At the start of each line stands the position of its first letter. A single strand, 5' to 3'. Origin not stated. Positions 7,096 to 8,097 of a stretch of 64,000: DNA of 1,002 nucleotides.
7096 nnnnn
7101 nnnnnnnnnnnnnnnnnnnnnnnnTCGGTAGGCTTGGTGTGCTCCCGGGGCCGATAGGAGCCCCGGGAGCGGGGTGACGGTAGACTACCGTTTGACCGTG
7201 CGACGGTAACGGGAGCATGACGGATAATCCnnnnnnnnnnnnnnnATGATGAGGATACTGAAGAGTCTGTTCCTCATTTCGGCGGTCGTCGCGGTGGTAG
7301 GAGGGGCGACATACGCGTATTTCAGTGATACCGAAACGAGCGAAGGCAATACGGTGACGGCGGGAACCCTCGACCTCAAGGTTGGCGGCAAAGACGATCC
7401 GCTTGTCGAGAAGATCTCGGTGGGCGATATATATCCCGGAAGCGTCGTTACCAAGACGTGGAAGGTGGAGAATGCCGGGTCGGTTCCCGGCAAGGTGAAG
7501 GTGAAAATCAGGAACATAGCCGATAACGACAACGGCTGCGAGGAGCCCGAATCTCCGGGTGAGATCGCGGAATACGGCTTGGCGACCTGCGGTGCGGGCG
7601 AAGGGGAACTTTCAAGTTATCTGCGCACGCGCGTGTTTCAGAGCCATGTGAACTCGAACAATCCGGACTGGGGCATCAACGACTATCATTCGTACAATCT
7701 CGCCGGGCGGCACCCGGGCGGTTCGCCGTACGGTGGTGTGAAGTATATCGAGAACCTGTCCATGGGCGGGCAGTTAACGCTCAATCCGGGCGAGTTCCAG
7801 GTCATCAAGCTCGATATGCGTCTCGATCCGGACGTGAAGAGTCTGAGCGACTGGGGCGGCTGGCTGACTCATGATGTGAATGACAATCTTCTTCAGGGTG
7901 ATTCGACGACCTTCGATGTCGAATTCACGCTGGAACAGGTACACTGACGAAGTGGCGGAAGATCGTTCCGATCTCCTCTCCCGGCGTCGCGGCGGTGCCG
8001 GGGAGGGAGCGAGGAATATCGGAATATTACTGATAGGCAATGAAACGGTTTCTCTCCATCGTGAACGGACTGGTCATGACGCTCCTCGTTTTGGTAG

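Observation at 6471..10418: SipW signal peptidase with three TasA/camelysin-like substrates (tapA-sipW-tasA-like fibre locus) in a high-GC, possibly candidate-phylum, organism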

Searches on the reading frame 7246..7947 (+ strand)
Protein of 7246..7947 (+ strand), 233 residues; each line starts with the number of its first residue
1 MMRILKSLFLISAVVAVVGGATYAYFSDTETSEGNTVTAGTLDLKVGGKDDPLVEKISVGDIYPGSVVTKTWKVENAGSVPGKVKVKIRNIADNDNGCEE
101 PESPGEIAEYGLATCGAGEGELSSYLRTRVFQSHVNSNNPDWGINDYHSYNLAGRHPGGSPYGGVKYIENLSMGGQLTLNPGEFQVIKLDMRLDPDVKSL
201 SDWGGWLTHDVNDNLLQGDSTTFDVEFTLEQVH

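Call 3: search_protein_families(library=pfam, proteins=[window:7246-7947:+], max_evalue=0.1)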
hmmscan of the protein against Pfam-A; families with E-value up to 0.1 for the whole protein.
window:7246-7947:+ (233 aa): 2 families
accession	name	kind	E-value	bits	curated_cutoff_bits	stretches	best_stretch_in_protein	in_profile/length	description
PF12389.13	Peptidase_M73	-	7.9e-13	49.1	22.5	1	12-81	12-77/196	Camelysin metallo-endopeptidase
PF16158.11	N_BRCA1_IG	-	0.037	15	28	1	62-96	8-42/108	Ig-like domain from next to BRCA1 gene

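Call 4: search_protein_families(library=ncbifam, proteins=[window:7246-7947:+], max_evalue=0.1)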
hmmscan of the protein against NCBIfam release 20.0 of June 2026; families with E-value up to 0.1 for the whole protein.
window:7246-7947:+ (233 aa): 4 families
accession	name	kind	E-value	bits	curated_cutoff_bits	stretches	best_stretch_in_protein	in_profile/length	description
TIGR04088.1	cognate_SipW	domain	1.9e-10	40.6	19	1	10-42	3-34/34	SipW-dependent-type signal peptide-containing protein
NF046066.1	BioflmMtrxTasA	equivalog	1.8e-06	27.6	450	1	15-81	18-79/264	biofilm matrix protein TasA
TIGR04090.1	exp_by_SipW_IV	subfamily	2.3e-06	27.5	60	1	6-91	5-81/241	BsaA family SipW-dependent biofilm matrix protein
TIGR04089.1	exp_by_SipW_III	subfamily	0.0012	19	60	1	18-73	20-83/179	alternate-type signal peptide domain-containing protein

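Call 12: find_homologous_proteins(query=window:7246-7947:+)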
Query window:7246-7947:+ (233 aa): 62 proteins with E <= 0.001 among 499 candidates.
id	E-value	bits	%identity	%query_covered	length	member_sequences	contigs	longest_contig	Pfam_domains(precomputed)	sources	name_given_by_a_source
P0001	1.9e-154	530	100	100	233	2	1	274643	PF12389.14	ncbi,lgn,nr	ncbi:MAG: hypothetical protein HGB18_00250 [Candidatus Moranbacteria bacterium]|nr:hypothetical prot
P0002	2.2e-97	343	65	100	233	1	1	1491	PF12389.14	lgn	-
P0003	2.9e-87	310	58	100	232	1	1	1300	PF12389.14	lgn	-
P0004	1.3e-75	272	58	99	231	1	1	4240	PF12389.14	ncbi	-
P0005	8.9e-46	174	41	100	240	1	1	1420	PF12389.14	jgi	jgi:predicted ribosomally synthesized peptide with SipW-like signal peptide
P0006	8.3e-44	168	41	99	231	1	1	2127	PF12389.14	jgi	jgi:predicted ribosomally synthesized peptide with SipW-like signal peptide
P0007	1.2e-41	161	47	100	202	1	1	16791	PF12389.14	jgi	-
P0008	1.2e-36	145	40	99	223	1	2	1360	PF12389.14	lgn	-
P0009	1.9e-31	127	41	100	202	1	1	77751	PF12389.14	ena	-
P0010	4.0e-29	120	38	99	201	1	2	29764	PF12389.14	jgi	jgi:predicted ribosomally synthesized peptide with SipW-like signal peptide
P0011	4.0e-28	117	34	98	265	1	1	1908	PF12389.14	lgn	-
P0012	5.6e-28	116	33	93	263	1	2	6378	PF12389.14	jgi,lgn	jgi:predicted ribosomally synthesized peptide with SipW-like signal peptide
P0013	1.4e-26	112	38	99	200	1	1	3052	PF12389.14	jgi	jgi:spore coat-associated protein N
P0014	2.7e-26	111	35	100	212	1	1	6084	PF12389.14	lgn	-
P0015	3.3e-26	110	49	56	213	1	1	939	PF12389.14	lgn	-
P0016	2.1e-25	108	41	99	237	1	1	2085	PF12389.14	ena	-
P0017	3.6e-25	107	33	99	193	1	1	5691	PF12389.14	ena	-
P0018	5.0e-25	106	35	100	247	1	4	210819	PF12389.14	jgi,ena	-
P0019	2.5e-24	104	39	97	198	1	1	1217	PF12389.14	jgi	-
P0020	2.7e-24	104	37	99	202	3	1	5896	PF12389.14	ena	-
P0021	1.1e-23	102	44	56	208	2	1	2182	PF12389.14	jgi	jgi:predicted ribosomally synthesized peptide with SipW-like signal peptide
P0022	1.6e-23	102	37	100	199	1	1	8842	PF12389.14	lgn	-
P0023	4.8e-23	100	34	98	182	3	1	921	PF12389.14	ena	-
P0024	1.3e-22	99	45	56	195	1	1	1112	PF12389.14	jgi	jgi:predicted ribosomally synthesized peptide with SipW-like signal peptide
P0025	1.4e-22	98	35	100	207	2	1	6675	PF12389.14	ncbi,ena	-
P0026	2.6e-22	98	36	99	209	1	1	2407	PF12389.14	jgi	jgi:predicted ribosomally synthesized peptide with SipW-like signal peptide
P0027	4.3e-22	97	34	100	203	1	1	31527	PF12389.14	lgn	-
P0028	8.1e-22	96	44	57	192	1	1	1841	PF12389.14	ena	-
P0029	2.1e-21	95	33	99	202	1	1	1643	PF12389.14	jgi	jgi:predicted ribosomally synthesized peptide with SipW-like signal peptide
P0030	7.5e-21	93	37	99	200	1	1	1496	PF12389.14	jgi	jgi:predicted ribosomally synthesized peptide with SipW-like signal peptide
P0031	1.1e-20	92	33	98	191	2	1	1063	PF12389.14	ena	-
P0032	2.1e-19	88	35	100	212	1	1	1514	PF12389.14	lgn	-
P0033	2.6e-18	84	33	94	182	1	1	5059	PF12389.14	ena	-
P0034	3.4e-17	81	31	99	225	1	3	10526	PF12389.14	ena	-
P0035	2.2e-16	78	32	100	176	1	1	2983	PF12389.14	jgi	jgi:predicted ribosomally synthesized peptide with SipW-like signal peptide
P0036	5.8e-16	77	40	46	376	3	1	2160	PF12389.14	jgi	-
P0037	4.5e-15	74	28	99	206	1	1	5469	PF12389.14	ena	-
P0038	7.7e-15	73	41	45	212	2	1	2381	PF12389.14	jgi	-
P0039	1.8e-13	69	40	39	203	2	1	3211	PF12389.14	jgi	jgi:spore coat-associated protein N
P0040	2.8e-13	68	39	47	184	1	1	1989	PF12389.14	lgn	-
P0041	8.7e-11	60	34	57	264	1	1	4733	PF12389.14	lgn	-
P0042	2.3e-10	58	29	99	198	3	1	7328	PF12389.14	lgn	-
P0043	5.8e-10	57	40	45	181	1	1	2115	PF12389.14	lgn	-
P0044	2.0e-9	55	30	99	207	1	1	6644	PF12389.14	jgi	jgi:predicted ribosomally synthesized peptide with SipW-like signal peptide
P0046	8.3e-8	50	42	35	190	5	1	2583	PF12389.14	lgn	-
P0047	2.0e-7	49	29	90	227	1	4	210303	PF12389.14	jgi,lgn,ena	-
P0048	7.5e-7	47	39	36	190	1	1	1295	PF12389.14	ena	-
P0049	8.9e-7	47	46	33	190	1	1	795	PF12389.14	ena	-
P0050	9.2e-7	47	39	36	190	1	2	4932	PF12389.14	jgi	-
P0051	9.8e-7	47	39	36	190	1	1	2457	PF12389.14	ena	-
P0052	1.1e-6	46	38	42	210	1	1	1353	PF12389.14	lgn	-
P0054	1.3e-6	46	42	36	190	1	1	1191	PF12389.14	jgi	-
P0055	1.7e-6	46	41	36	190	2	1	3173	PF12389.14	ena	-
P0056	2.6e-6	45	45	28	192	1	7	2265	PF12389.14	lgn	-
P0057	3.5e-6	45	66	19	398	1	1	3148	PF12389.14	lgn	-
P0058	4.5e-5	41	41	35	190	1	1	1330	PF12389.14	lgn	-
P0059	6.4e-5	41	60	20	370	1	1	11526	PF12389.14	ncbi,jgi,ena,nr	ncbi:MAG: M73 family metallopeptidase [Euryarchaeota archaeon]|nr:M73 family metallopeptidase [Eurya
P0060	9.9e-5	40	28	53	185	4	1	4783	PF12389.14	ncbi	-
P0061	2.4e-4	39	34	43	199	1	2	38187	PF12389.14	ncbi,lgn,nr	ncbi:hypothetical protein HY357_00315 [Candidatus Roizmanbacteria bacterium]|nr:hypothetical protein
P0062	2.8e-4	39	26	97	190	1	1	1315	PF12389.14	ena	-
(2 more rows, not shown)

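Call 16: search_solved_structures(query=A1, max_evalue=1, show_alignments=2)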
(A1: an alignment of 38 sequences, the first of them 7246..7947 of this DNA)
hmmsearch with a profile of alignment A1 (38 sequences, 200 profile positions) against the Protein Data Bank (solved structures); distinct sequences matched with E-value up to 1: 5.
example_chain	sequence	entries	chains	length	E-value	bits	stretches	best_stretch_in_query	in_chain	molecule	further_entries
5of1_A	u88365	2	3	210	1.5e-07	35.1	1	32-199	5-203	Spore coat-associated protein N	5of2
8aur_A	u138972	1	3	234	1.7e-07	34.9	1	31-199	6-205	Major biofilm matrix component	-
9sj2_C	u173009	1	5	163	0.0071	19.8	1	48-87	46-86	AbpX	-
9rhp_A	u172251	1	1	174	0.0093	19.5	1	48-88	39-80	Archaeal bundling protein X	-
9jg8_C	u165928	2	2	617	0.062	16.8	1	79-193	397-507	Peptidase C39-like domain-containing protein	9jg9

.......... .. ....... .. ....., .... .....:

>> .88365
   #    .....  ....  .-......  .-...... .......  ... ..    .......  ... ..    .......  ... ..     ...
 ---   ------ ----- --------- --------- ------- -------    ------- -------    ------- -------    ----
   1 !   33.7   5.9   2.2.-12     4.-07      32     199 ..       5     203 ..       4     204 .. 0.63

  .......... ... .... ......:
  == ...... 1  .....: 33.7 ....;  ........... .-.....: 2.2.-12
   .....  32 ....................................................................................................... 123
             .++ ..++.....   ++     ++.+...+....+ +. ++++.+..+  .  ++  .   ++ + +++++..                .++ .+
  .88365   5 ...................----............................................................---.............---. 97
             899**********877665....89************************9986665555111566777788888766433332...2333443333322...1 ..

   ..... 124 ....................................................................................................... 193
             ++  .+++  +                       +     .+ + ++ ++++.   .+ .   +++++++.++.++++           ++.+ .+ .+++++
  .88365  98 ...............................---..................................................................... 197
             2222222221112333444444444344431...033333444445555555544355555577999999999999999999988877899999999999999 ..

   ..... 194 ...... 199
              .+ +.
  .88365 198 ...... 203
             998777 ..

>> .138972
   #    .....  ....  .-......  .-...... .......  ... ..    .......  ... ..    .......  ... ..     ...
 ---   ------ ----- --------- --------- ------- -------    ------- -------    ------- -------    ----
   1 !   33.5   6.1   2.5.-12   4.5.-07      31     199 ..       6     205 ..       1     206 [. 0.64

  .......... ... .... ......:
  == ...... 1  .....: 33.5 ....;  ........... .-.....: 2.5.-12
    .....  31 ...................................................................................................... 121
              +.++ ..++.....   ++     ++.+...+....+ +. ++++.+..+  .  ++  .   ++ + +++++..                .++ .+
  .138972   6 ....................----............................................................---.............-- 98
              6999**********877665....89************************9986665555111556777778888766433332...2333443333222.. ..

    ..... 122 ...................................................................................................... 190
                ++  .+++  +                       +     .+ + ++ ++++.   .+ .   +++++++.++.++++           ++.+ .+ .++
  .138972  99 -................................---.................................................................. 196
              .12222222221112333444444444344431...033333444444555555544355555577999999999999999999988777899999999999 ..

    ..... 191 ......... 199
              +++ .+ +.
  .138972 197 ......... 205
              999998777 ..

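Call 28: predict_structure(alignment_id=A1)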
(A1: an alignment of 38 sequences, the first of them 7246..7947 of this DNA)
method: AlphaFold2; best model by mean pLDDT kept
length: 233 residues; sequences in the alignment: 38
mean_pLDDT: 79.5   pTM: 0.71
mean pLDDT of the five models: 79.5, 76.6, 76.4, 73.7, 73.5
residues with pLDDT >= 90: 77; 70-90: 96; 50-70: 49; < 50: 11
segments of 3 or more residues with pLDDT < 50: 31-33, 202-206
pLDDT, mean of each block of 10 residues (from residue 1): 83 85 62 57 93 89 90 95 94 83 77 82 87 85 56 59 78 86 94 73 50 74 95 88
secondary structure, 60 per line:
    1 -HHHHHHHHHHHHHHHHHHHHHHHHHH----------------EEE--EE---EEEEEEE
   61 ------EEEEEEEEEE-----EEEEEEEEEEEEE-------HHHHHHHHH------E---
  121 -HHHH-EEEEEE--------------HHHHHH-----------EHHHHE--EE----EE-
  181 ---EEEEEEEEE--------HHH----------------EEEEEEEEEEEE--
elements in order: H2-27 E44-46 E54-60 E67-76 E82-94 H102-110 H122-125 E127-132 H147-152 H165-168 E184-192 E220-231

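Call 33: fold_search(model_id=the predicted structure, library=pdb)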
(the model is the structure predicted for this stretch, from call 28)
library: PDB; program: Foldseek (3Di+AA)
matches with E <= 10: 778; with E <= 0.001: 1
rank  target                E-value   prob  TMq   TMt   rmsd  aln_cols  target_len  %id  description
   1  8aur_A                1.3e-05  1.00  0.41  0.41   9.4       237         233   16  Cryo-EM structure of a TasA fibre (released 2022-11-30)
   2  5of1_B                1.3e-03  0.99  0.36  0.43  12.5       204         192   14  The structural versatility of TasA in B. subtilis biofilm formation (released 2018-03-21)
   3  7fe0_A                1.1e-02  0.51  0.23  0.27  15.4       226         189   12  AvmM Catalyzes Macrocyclization in Alchivemycin A Biosynthesis (released 2021-09-01)
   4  8k2j                  1.2e-02  0.47  0.21  0.11  12.5       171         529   12  Crystal structure of Group 3 Oligosaccharide/Monosaccharide-releasing beta-N-acetylgalactosaminidase NgaDssm, apo form (released 2024-04-24)
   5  4jo5                  1.2e-02  0.30  0.18  0.24  16.7       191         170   12  CBM3a-L domain with flanking linkers from scaffoldin cipA of cellulosome of Clostridium thermocellum (released 2013-07-17)
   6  3qbt_F                2.1e-02  0.72  0.21  0.32  10.3       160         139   11  Crystal structure of OCRL1 540-678 in complex with Rab8a:GppNHp (released 2011-03-23)
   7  1jv2_A                2.1e-02  0.23  0.23  0.08  19.6       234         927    8  CRYSTAL STRUCTURE OF THE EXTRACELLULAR SEGMENT OF INTEGRIN ALPHAVBETA3 (released 2001-10-17)
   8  2wmp_B                2.4e-02  0.51  0.23  0.38  11.6       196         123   10  Structure of the E. coli chaperone PapD in complex with the pilin domain of the PapGII adhesin (released 2010-08-25)
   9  2zai_B                3.0e-02  0.14  0.15  0.10  15.5       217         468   10  Crystal structure of the soluble domain of STT3 from P. furiosus (released 2007-12-11)
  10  4c47_A                3.2e-02  0.44  0.21  0.25  17.6       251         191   10  Salmonella enterica trimeric lipoprotein SadB (released 2014-01-08)
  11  7fe5_A                3.2e-02  0.35  0.24  0.28  15.6       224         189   11  AvmM Catalyzes Macrocyclization in Alchivemycin A Biosynthesis (released 2021-09-01)
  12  4y2l_B                3.6e-02  0.44  0.26  0.38  13.3       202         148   10  Structure of CFA/I pili major subunit CfaB trimer (released 2016-08-10)
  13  1p8j_H                3.6e-02  0.21  0.20  0.12  11.7       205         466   10  CRYSTAL STRUCTURE OF THE PROPROTEIN CONVERTASE FURIN (released 2003-07-08)
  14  4c47_B                3.9e-02  0.30  0.18  0.21  18.2       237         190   11  Salmonella enterica trimeric lipoprotein SadB (released 2014-01-08)
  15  7ri3_B                3.9e-02  0.23  0.20  0.10   9.2       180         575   10  Crystal structure of Albireti Toxin, a diphtheria toxin homolog, from Streptomyces albireticuli (released 2022-04-20)
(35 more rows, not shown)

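Call 57: find_encoding_contigs(protein=P0009, flank=10000, max_places=2)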
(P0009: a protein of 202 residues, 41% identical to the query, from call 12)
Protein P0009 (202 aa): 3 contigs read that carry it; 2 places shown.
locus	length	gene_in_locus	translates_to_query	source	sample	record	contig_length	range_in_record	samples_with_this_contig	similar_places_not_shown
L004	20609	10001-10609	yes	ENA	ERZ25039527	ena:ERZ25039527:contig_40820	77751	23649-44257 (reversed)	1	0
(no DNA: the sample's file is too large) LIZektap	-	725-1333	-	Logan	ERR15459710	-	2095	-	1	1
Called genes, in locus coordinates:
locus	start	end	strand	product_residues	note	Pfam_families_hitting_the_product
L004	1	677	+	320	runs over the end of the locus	PF01073:3Beta_HSD, PF01370:Epimerase, PF02719:Polysacc_synt_2, PF04321:RmlD_sub_bind, PF07993:NAD_binding_4, PF13460:NAD_binding_10, PF16363:GDP_Man_Dehyd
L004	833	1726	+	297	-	PF01370:Epimerase, PF04321:RmlD_sub_bind, PF16363:GDP_Man_Dehyd, PF01073:3Beta_HSD (weak), PF07993:NAD_binding_4 (weak)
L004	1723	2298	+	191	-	PF03721:UDPG_MGDP_dh_N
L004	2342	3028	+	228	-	PF00984:UDPG_MGDP_dh, PF03720:UDPG_MGDP_dh_C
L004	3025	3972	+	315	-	PF01370:Epimerase, PF02719:Polysacc_synt_2 (faint), PF04321:RmlD_sub_bind (weak), PF16363:GDP_Man_Dehyd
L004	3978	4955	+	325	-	PF01370:Epimerase, PF04321:RmlD_sub_bind, PF05368:NmrA, PF16363:GDP_Man_Dehyd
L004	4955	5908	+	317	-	PF01073:3Beta_HSD (weak), PF01370:Epimerase, PF02719:Polysacc_synt_2 (faint), PF07993:NAD_binding_4 (faint), PF16363:GDP_Man_Dehyd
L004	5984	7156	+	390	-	PF00535:Glycos_transf_2, PF04138:GtrA_DPMS_TM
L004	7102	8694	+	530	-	PF13231:PMT_2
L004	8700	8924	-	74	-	-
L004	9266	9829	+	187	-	-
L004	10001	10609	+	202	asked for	PF12389:Peptidase_M73 (weak)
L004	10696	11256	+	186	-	-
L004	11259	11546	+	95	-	-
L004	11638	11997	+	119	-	-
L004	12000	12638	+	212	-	-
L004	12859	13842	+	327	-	-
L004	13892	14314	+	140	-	PF00293:NUDIX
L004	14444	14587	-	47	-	PF18930:DUF5679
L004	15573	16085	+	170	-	PF11258:DUF3048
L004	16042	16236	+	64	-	-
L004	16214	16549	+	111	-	PF17479:DUF3048_C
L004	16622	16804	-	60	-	-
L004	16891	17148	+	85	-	-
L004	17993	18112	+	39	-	PF22599:SecDF_P1_head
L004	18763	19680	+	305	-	PF07549:Sec_GG, PF02355:SecD_SecF_C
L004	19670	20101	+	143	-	-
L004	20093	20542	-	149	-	PF09424:YqeY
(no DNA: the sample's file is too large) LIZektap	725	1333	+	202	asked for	PF12389:Peptidase_M73 (weak)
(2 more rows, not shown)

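Call 58: find_encoding_contigs(protein=P0018, flank=10000, max_places=2)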
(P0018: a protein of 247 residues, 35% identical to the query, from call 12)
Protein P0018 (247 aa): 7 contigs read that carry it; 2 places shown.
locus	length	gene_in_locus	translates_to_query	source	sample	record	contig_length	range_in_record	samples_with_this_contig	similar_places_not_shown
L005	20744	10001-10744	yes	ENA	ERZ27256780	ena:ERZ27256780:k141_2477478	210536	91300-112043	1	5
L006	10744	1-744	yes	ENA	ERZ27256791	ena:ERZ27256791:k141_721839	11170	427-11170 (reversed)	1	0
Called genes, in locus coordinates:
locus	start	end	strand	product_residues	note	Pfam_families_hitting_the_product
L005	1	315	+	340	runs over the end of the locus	-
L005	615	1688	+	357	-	PF01926:MMR_HSR1, PF02421:FeoB_N, PF06071:YchF-GTPase_C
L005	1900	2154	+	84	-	-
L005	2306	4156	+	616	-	PF09972:DUF2207, PF20990:DUF2207_C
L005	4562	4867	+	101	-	-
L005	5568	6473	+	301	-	-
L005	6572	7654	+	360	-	PF04389:Peptidase_M28 (faint), PF01546:Peptidase_M20, PF05343:Peptidase_M42 (faint), PF07687:M20_dimer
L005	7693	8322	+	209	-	-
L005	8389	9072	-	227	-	PF00149:Metallophos, PF12850:Metallophos_2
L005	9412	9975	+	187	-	PF12389:Peptidase_M73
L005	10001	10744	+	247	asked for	PF12389:Peptidase_M73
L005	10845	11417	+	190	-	PF00717:Peptidase_S24 (weak)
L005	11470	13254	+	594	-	PF00932:LTD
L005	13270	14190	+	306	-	-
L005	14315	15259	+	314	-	PF07602:DUF1565 (faint), PF12708:Pect-lyase_RHGA_epim (faint), PF22842:Pel9A-like_beta_helix, PF05048:NosD, PF13229:Beta_helix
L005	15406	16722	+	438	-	PF01555:N6_N4_Mtase, PF01170:UPF0020, PF11599:AviRa (faint), PF03602:Cons_hypoth95 (weak), PF13847:Methyltransf_31 (weak)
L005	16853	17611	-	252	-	-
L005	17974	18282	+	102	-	-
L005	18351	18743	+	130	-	-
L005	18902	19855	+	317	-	PF00389:2-Hacid_dh, PF02826:2-Hacid_dh_C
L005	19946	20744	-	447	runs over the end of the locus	-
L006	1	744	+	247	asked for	PF12389:Peptidase_M73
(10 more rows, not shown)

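Call 65: search_protein_families(library=pfam, proteins=[L005:13270-14190:+, L004:12000-12638:+, L005:11470-13254:+, L004:11638-11997:+], max_evalue=0.1)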
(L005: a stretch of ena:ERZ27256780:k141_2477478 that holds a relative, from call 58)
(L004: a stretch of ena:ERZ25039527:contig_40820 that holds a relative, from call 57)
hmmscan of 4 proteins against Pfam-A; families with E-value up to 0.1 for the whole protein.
L005:13270-14190:+ (306 aa): 0 families

L004:12000-12638:+ (212 aa): 0 families

L005:11470-13254:+ (594 aa): 1 family
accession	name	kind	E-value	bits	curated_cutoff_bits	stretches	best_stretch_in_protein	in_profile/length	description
PF00932.25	LTD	-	1.2e-12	48.6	34.3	1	180-296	7-108/109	Lamin Tail Domain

L004:11638-11997:+ (119 aa): 0 families
